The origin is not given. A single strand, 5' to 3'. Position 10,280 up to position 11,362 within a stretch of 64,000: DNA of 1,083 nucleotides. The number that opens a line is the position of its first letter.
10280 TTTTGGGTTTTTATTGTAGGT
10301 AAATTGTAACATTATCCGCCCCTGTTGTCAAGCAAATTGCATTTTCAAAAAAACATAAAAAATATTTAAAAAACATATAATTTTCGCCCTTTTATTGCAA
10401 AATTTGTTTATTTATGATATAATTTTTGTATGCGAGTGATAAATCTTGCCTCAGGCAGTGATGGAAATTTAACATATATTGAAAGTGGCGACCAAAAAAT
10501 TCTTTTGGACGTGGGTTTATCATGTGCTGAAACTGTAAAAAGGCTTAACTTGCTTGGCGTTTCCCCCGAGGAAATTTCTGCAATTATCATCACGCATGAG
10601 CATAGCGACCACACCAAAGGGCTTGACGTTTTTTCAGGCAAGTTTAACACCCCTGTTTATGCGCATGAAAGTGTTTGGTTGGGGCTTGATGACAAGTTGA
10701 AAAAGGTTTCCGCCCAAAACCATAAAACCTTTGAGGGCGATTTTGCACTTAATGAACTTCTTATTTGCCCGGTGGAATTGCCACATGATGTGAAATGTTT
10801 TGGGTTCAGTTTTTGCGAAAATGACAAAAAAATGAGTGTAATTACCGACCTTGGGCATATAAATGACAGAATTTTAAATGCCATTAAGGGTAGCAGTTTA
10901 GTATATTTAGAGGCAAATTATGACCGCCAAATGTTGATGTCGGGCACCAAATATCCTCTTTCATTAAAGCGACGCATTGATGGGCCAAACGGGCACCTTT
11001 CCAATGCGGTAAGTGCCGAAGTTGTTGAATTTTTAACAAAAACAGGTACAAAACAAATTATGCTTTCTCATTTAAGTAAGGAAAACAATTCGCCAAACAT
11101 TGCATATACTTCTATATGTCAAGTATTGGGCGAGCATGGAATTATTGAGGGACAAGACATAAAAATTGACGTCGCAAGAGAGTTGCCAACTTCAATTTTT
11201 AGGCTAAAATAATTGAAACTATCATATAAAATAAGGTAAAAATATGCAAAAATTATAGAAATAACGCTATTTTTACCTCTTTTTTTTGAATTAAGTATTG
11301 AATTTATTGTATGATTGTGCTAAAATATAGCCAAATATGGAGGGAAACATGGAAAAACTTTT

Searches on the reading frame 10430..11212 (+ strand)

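Call 8: search_protein_families(library=pfam, proteins=[window:10430-11212:+], max_evalue=0.001)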
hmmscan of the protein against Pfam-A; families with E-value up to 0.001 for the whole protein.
window:10430-11212:+ (260 aa): 2 families
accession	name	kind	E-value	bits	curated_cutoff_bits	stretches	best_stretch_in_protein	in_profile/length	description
PF12706.13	Lactamase_B_2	-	1.3e-18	67.8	27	1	23-214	2-199/200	Beta-lactamase superfamily domain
PF00753.33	Lactamase_B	-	1.5e-15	58.1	22.7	1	11-100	5-95/196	Metallo-beta-lactamase superfamily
